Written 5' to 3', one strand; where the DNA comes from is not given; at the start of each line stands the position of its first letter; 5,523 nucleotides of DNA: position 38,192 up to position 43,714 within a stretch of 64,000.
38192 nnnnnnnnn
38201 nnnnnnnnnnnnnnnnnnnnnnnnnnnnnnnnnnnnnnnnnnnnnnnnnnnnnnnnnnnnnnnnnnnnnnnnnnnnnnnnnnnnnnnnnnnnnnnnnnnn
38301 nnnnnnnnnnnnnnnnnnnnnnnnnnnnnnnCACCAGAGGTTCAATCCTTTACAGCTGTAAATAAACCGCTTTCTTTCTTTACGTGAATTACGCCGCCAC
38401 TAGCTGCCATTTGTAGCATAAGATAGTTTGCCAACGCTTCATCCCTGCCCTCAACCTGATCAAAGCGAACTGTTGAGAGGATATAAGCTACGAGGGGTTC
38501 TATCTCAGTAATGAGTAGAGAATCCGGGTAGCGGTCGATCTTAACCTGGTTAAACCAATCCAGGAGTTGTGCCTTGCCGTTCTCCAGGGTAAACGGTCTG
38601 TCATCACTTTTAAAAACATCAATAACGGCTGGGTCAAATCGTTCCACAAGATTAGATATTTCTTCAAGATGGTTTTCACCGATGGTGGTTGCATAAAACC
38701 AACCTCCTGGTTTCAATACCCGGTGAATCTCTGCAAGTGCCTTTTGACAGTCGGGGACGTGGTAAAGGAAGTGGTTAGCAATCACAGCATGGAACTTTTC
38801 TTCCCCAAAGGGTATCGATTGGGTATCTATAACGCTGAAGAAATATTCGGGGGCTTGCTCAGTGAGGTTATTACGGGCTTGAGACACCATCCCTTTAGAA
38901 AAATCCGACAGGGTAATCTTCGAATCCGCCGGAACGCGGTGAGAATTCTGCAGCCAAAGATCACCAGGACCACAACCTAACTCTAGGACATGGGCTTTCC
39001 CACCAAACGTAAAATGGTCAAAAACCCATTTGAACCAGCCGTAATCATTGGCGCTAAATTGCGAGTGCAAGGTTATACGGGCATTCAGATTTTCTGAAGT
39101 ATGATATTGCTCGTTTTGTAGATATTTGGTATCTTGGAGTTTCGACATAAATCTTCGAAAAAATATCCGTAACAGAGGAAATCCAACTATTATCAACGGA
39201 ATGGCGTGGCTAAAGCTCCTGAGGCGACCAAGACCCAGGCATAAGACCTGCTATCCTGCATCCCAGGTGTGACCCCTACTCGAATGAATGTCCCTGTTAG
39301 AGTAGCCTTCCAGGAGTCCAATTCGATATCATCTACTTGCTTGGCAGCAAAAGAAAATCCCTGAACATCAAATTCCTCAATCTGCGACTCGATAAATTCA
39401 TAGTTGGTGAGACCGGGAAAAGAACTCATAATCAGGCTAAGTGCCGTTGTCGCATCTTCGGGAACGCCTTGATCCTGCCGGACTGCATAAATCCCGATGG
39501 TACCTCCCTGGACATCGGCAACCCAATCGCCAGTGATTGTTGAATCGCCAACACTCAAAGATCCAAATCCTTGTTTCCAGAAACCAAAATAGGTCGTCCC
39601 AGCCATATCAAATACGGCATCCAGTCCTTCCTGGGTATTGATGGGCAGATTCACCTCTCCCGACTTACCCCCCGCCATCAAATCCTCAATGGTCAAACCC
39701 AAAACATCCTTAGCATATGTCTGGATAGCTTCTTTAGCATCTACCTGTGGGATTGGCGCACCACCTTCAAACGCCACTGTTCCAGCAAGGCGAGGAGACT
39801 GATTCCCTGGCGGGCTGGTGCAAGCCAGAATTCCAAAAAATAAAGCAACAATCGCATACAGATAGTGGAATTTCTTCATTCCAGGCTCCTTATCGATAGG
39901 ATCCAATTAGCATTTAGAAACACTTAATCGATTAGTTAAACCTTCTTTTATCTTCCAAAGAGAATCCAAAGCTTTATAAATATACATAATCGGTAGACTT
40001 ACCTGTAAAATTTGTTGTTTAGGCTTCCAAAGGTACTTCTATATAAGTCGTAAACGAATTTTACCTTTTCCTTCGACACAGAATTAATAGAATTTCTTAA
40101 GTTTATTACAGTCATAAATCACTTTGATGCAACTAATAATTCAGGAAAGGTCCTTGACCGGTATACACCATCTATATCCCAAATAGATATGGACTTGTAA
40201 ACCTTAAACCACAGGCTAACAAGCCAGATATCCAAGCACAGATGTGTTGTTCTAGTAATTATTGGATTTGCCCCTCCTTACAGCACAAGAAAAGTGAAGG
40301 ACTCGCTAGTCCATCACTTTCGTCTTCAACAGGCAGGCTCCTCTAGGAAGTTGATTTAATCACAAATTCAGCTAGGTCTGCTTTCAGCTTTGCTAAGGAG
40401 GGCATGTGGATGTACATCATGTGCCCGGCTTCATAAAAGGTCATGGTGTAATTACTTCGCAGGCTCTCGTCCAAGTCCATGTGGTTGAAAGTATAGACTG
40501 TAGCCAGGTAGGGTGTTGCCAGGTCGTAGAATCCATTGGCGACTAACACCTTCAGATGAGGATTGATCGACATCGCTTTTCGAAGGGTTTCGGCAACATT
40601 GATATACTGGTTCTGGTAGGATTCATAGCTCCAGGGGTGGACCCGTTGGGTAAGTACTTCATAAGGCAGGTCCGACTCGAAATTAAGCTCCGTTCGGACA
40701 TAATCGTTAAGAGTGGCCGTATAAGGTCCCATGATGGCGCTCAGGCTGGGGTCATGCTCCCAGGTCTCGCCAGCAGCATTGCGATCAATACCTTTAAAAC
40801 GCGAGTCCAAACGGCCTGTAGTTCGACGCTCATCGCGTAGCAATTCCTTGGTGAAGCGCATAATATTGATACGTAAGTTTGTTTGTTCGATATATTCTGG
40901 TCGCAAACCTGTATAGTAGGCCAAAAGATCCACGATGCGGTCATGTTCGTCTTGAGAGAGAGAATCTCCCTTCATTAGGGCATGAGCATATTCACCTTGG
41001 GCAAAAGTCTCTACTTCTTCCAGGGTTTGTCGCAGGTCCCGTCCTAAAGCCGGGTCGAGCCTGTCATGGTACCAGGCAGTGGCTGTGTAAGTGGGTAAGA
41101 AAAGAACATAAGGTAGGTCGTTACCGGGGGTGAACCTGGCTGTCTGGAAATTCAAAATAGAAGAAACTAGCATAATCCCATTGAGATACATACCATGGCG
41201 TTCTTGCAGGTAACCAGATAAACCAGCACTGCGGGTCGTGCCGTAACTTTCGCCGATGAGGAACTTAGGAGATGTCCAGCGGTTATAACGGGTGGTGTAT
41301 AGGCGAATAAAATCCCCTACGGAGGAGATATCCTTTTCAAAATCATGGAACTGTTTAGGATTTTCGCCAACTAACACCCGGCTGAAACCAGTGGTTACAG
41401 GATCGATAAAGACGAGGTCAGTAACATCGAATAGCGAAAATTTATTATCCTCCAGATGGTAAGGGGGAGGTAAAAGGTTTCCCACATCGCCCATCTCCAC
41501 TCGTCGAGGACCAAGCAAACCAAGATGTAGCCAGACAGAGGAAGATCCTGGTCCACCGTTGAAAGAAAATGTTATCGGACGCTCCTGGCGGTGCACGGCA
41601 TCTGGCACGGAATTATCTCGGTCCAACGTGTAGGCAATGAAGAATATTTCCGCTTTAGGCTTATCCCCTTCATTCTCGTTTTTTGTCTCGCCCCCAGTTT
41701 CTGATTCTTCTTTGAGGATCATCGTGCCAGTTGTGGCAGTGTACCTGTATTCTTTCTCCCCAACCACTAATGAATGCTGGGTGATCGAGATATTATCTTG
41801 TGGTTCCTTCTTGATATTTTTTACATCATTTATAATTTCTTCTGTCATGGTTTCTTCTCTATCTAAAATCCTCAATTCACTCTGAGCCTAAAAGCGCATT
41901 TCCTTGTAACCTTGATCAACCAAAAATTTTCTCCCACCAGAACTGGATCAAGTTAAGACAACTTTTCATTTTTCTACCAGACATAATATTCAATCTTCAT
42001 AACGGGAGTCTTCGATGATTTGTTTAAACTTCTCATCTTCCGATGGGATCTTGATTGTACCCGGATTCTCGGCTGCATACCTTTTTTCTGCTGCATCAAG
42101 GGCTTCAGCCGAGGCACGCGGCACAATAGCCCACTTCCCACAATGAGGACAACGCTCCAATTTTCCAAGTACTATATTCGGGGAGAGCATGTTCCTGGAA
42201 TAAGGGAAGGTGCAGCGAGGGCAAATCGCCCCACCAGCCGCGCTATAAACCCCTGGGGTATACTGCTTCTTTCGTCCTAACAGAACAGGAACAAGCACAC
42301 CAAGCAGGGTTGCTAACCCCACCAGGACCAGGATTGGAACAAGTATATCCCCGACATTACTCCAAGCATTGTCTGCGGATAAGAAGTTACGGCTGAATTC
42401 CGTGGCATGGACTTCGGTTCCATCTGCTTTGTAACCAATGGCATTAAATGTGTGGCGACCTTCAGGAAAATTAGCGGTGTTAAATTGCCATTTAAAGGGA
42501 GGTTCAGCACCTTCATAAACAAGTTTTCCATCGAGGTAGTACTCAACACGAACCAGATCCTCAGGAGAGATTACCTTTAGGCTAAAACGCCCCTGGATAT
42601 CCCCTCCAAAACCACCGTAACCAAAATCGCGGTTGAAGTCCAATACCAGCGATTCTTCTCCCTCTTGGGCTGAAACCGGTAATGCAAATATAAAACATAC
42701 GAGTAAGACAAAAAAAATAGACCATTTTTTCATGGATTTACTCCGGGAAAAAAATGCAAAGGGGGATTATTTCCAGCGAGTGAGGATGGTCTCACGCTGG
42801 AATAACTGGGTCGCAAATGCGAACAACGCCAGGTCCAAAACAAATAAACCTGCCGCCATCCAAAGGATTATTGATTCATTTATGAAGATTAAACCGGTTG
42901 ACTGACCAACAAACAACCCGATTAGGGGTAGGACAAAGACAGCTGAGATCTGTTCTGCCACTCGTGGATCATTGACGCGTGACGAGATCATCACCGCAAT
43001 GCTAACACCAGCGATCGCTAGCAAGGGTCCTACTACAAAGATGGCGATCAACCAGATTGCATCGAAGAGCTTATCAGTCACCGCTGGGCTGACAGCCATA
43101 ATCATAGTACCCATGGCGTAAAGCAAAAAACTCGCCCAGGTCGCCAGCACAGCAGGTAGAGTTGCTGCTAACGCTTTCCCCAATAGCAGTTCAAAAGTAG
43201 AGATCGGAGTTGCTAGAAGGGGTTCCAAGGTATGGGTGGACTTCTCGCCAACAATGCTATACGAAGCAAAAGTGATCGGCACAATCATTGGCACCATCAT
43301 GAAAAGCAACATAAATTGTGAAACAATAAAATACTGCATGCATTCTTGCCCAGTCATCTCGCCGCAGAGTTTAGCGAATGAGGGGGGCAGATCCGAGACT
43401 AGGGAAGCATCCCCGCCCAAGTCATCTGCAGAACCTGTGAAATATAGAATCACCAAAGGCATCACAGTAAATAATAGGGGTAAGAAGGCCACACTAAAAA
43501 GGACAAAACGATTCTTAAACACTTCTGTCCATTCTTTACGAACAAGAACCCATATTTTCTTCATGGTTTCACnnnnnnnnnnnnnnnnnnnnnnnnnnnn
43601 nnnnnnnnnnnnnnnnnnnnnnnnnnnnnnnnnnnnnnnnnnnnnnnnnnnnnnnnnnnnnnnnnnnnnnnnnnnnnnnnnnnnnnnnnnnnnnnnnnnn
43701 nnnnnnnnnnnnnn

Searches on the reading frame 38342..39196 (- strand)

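Call 26: search_protein_families(library=pfam, proteins=[window:38342-39196:-])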
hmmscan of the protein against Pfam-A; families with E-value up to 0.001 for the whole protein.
window:38342-39196:- (284 aa): 7 families
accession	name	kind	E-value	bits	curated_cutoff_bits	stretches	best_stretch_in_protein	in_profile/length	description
PF13649.12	Methyltransf_25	-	2.9e-21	76.4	27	1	70-165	1-97/97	Methyltransferase domain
PF08241.18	Methyltransf_11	-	4.8e-20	72.4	21.2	1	71-168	1-94/95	Methyltransferase domain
PF13847.12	Methyltransf_31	-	2.1e-19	70.1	27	1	68-179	5-121/145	Methyltransferase domain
PF13489.12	Methyltransf_23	-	4.6e-14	52.9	27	1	67-176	23-123/164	Methyltransferase domain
PF01209.24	Ubie_methyltran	-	7.3e-14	52.1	20.1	1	66-182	47-164/233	ubiE/COQ5 methyltransferase family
PF08242.18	Methyltransf_12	-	8.5e-14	52.5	30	1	71-167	1-98/98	Methyltransferase domain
PF05175.20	MTS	-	0.00037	20.6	23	1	67-142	32-106/170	Methyltransferase small domain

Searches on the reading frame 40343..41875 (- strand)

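Call 27: search_protein_families(library=pfam, proteins=[window:40343-41875:-])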
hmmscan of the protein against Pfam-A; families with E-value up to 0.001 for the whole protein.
window:40343-41875:- (510 aa): 1 family
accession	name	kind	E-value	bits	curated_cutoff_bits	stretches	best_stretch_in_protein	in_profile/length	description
PF00450.28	Peptidase_S10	-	7.3e-14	52.4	21.9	1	95-473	36-367/420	Serine carboxypeptidase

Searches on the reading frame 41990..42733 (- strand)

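Call 27: search_protein_families(library=pfam, proteins=[window:41990-42733:-])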
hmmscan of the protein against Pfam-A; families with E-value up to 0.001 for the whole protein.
window:41990-42733:- (247 aa): 1 family
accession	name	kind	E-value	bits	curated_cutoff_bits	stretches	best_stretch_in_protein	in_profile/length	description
PF17957.7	Big_7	-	1.6e-05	25.9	24.1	1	59-97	31-69/70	Bacterial Ig domain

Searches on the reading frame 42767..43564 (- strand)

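Call 27: search_protein_families(library=pfam, proteins=[window:42767-43564:-])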
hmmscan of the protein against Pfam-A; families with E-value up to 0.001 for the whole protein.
window:42767-43564:- (265 aa): 4 families
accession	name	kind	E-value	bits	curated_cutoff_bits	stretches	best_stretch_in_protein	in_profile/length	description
PF12679.13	ABC2_membrane_2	-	7.6e-17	61.9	27.2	1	5-215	1-196/283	ABC-2 family transporter protein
PF01061.29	ABC2_membrane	-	9.2e-10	38.8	26.9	1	3-215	2-174/211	ABC-2 type transporter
PF12698.13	ABC2_membrane_3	-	8.3e-09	35.4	31.6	1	80-233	160-300/347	ABC-2 family transporter protein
PF12730.13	ABC2_membrane_4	-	4.1e-07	30.6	27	1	11-192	5-159/179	ABC-2 family transporter protein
